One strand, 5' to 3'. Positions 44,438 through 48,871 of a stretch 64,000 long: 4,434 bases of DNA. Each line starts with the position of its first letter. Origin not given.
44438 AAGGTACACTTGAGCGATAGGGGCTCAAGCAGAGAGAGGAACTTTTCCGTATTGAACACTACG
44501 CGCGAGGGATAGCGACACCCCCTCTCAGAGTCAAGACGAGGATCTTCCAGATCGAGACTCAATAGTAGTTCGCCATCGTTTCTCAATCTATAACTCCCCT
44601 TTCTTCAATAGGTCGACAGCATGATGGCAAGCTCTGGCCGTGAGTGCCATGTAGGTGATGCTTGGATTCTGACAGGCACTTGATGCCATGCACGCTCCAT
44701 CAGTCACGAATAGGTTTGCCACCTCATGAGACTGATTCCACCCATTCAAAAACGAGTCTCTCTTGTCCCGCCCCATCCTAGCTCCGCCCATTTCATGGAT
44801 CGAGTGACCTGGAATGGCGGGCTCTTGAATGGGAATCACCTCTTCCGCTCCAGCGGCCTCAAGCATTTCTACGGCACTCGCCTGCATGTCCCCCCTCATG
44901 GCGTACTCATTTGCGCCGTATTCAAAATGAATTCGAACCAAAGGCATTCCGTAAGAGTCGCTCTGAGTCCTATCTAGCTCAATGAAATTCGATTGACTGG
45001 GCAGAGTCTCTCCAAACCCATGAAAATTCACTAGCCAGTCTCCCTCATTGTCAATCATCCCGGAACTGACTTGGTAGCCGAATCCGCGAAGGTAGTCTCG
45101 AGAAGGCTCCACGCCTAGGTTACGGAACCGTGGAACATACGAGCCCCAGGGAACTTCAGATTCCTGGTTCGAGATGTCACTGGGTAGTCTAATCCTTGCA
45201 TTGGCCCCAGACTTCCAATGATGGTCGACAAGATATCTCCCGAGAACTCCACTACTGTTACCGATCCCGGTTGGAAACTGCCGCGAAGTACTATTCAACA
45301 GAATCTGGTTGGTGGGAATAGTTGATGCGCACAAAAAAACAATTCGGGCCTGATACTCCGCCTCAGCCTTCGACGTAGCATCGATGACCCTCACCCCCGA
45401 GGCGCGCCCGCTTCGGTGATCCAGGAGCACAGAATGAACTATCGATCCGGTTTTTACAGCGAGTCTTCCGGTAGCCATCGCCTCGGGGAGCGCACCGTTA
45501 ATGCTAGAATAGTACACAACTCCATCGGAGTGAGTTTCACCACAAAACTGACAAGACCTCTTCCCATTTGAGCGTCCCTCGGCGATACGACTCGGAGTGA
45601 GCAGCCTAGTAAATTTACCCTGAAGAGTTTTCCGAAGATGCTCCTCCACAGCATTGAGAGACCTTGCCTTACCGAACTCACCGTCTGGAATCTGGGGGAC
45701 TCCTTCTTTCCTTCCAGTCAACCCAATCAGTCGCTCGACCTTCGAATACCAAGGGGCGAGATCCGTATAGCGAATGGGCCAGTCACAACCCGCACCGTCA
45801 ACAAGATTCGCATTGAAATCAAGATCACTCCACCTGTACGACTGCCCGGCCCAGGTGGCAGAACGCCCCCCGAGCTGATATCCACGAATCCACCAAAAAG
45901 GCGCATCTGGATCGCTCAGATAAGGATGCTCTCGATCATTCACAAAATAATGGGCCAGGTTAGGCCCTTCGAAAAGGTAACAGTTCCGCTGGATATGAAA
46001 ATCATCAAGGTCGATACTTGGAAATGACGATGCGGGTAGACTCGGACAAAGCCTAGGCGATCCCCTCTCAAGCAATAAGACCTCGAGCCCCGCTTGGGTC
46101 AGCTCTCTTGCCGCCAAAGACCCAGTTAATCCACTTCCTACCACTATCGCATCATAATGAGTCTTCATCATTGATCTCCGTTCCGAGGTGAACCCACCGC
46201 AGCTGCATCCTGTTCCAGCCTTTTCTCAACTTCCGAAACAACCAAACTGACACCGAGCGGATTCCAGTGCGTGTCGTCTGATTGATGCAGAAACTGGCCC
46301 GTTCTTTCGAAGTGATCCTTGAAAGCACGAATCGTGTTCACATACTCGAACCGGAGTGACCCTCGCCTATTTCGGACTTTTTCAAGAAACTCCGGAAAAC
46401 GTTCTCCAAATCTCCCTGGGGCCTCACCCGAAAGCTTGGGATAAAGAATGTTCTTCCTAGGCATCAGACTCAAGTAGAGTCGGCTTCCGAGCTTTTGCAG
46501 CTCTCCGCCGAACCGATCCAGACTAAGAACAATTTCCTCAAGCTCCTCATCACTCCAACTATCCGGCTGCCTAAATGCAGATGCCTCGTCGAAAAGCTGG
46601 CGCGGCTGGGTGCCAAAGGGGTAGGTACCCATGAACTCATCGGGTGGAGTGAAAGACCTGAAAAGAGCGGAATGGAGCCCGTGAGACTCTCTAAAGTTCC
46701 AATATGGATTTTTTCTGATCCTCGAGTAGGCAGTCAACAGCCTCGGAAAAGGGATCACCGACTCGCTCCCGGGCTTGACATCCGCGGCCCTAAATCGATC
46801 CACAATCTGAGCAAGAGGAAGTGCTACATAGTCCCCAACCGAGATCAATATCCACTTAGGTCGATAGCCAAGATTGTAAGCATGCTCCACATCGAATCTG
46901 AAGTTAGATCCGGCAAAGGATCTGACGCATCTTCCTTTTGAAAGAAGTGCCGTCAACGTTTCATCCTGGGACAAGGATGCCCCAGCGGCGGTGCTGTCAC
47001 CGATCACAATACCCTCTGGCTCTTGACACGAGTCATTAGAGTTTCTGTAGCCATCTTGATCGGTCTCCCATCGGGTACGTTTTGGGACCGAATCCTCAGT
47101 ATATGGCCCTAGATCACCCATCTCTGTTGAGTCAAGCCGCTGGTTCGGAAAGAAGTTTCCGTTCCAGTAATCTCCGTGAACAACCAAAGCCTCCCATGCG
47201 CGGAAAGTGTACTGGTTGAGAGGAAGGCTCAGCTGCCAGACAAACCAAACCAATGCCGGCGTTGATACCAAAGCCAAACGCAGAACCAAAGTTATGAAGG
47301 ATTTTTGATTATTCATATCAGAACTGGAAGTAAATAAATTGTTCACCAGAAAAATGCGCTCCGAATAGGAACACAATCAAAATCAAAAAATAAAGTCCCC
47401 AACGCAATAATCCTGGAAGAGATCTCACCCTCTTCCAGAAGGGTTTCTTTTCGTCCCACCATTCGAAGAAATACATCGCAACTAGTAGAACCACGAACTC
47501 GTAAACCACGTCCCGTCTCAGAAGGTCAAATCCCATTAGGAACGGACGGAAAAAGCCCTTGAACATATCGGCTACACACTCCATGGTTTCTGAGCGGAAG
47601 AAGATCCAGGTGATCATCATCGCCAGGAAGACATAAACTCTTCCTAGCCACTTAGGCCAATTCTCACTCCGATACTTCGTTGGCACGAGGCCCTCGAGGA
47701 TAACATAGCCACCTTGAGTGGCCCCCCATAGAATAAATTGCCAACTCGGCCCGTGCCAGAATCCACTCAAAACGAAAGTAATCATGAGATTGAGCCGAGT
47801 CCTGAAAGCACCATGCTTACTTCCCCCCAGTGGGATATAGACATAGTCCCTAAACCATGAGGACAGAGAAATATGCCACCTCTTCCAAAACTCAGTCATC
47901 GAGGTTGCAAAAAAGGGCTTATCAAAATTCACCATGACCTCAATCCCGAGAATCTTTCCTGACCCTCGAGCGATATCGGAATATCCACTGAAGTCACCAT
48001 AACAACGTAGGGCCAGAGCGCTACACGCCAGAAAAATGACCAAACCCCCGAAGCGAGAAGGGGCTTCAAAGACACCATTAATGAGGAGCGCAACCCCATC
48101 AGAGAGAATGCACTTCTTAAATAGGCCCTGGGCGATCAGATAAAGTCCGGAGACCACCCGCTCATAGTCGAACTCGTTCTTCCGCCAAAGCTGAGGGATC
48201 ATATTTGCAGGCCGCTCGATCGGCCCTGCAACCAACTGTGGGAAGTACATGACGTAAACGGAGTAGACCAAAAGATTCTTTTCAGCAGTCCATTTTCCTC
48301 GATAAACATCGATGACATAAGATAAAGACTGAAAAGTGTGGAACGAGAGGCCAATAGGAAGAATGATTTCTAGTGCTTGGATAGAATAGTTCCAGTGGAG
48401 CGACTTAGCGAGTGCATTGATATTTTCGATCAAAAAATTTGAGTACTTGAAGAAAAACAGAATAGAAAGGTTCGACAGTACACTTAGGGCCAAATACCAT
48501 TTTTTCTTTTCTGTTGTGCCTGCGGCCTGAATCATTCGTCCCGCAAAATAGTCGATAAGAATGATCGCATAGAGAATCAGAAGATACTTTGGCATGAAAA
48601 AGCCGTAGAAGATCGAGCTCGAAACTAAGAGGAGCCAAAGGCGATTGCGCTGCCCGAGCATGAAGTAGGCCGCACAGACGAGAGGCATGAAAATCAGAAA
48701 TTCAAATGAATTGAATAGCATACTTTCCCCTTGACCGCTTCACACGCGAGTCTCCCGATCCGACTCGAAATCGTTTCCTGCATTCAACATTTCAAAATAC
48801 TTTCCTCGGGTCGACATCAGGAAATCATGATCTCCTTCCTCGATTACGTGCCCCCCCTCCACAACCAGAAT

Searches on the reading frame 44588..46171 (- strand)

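Call 3: search_protein_families(library=ncbifam, proteins=[window:44588-46171:-])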
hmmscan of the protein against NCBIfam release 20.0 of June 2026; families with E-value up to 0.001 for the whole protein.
window:44588-46171:- (527 aa): 17 families
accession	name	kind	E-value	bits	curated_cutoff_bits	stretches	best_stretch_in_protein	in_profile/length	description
TIGR02462.1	pyranose_ox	equivalog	4.8e-16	58.8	544.9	1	379-520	404-545/548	pyranose oxidase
NF058674.1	CholsOxChoxAB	equivalog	7.9e-14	51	850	2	457-517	471-531/535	cholesterol oxidase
NF002550.0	PRK02106.1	subfamily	3.7e-10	38.9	605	1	221-294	200-270/563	choline dehydrogenase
TIGR04542.1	GMC_mycofac_2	equivalog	4.2e-09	35.9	400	1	7-309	1-251/425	mycofactocin system GMC family oxidoreductase MftG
TIGR03970.1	mycofact_MftG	equivalog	3.1e-07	29.7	387.45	1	228-515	201-483/487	mycofactocin dehydrogenase MftG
TIGR02032.1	GG-red-SF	subfamily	2e-06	27.7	158.8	1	6-37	1-32/297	geranylgeranyl reductase family protein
NF038210.1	GMC_mycofac_3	equivalog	3.9e-06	26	300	0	9-41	2-34/418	mycofactocin system GMC family oxidoreductase MftG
NF053717.1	VnlPnlRedVprA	equivalog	4.4e-06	25.8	600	1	3-37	4-38/481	vinyl phenol reductase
NF007450.0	PRK10015.1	subfamily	5.1e-06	25.5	466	1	2-40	2-40/429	FAD-dependent oxidoreductase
NF008425.0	PRK11259.1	equivalog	5.7e-05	22.2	257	1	3-39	2-38/377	N-methyl-L-tryptophan oxidase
NF007542.0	PRK10157.1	subfamily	0.00016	20.5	610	1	4-38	4-38/428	FAD-dependent oxidoreductase FixC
NF009472.0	PRK12834.1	equivalog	0.00034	19.2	476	1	3-37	2-36/550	FAD-binding dehydrogenase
NF005037.0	PRK06452.1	equivalog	0.00061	18.5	862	0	1-38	1-38/566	succinate dehydrogenase flavoprotein subunit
TIGR02023.1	BchP-ChlP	subfamily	0.00073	18.6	343.3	0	6-59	1-52/388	geranylgeranyl diphosphate reductase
NF005951.1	PRK08020.1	equivalog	0.00085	18.2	590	0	5-40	2-37/388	3-demethoxyubiquinol 3-hydroxylase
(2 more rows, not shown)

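Call 4: search_protein_families(library=pfam, proteins=[window:44588-46171:-])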
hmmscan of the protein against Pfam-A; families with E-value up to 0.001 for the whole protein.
window:44588-46171:- (527 aa): 6 families
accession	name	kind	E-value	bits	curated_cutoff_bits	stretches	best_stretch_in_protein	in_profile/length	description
PF05199.19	GMC_oxred_C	-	3.9e-18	66.8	24.6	1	391-510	1-138/139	GMC oxidoreductase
PF00732.25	GMC_oxred_N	-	4.5e-11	43.4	23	1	6-317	1-216/218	GMC oxidoreductase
PF01266.30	DAO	-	3.7e-07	30.4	27.9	1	7-38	1-33/353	FAD dependent oxidoreductase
PF13450.12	NAD_binding_8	-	3.6e-06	27.6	21.9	1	10-37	1-28/68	NAD(P)-binding Rossmann-like domain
PF00890.30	FAD_binding_2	-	5.1e-05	23.1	20.4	1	7-39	1-33/414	FAD binding domain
PF01494.25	FAD_binding_3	-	8.6e-05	22.4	22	1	6-38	2-34/349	FAD binding domain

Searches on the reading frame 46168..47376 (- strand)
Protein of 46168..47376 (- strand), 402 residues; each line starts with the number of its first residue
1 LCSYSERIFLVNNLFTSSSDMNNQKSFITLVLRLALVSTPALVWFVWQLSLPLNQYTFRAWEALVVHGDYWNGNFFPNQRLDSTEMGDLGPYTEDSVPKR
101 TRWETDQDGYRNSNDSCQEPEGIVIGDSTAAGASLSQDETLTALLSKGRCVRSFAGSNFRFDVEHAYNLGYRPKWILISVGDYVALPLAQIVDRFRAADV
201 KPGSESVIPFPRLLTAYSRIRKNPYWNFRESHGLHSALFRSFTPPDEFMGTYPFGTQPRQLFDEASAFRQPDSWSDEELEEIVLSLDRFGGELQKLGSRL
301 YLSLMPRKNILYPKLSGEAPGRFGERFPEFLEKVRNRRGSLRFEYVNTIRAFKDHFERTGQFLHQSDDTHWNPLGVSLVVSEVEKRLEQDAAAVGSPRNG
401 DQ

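Call 3: search_protein_families(library=ncbifam, proteins=[window:46168-47376:-])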
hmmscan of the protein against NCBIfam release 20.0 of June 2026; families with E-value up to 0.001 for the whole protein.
window:46168-47376:- (402 aa): 0 families

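Call 4: search_protein_families(library=pfam, proteins=[window:46168-47376:-])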
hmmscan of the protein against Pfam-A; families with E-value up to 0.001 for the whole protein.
window:46168-47376:- (402 aa): 1 family
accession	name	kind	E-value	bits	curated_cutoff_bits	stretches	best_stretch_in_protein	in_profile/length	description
PF16822.11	ALGX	-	0.00082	19.6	26.5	0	262-390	10-133/268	SGNH hydrolase-like domain, acetyltransferase AlgX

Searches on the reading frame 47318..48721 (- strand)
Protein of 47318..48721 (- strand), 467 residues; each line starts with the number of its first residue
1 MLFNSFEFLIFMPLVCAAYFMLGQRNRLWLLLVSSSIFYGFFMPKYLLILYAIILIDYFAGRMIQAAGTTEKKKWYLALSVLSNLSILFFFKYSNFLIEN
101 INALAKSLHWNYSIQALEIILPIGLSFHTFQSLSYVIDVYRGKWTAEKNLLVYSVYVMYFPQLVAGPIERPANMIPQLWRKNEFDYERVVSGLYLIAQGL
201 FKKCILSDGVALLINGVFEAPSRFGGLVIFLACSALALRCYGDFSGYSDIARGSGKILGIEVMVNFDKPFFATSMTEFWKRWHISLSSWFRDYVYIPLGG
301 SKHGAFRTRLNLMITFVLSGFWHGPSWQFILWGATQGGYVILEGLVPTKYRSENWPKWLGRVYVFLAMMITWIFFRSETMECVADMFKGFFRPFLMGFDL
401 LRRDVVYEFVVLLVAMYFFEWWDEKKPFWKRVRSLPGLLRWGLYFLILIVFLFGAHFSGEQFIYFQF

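Call 3: search_protein_families(library=ncbifam, proteins=[window:47318-48721:-])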
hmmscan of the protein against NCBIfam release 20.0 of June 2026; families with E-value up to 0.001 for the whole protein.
window:47318-48721:- (467 aa): 1 family
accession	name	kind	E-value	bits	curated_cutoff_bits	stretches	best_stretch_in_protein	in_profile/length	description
TIGR04091.1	LTA_dltB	equivalog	6.4e-42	144.1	375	1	8-371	8-365/380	D-alanyl-lipoteichoic acid biosynthesis protein DltB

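Call 4: search_protein_families(library=pfam, proteins=[window:47318-48721:-])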
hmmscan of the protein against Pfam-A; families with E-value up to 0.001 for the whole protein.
window:47318-48721:- (467 aa): 2 families
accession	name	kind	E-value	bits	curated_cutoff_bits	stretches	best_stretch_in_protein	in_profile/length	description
PF03062.24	MBOAT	-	2.2e-27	96.7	27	1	149-375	80-326/337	MBOAT, membrane-bound O-acyltransferase family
PF13813.11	MBOAT_2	-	1.2e-05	25.9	25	1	266-324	5-65/85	Membrane bound O-acyl transferase family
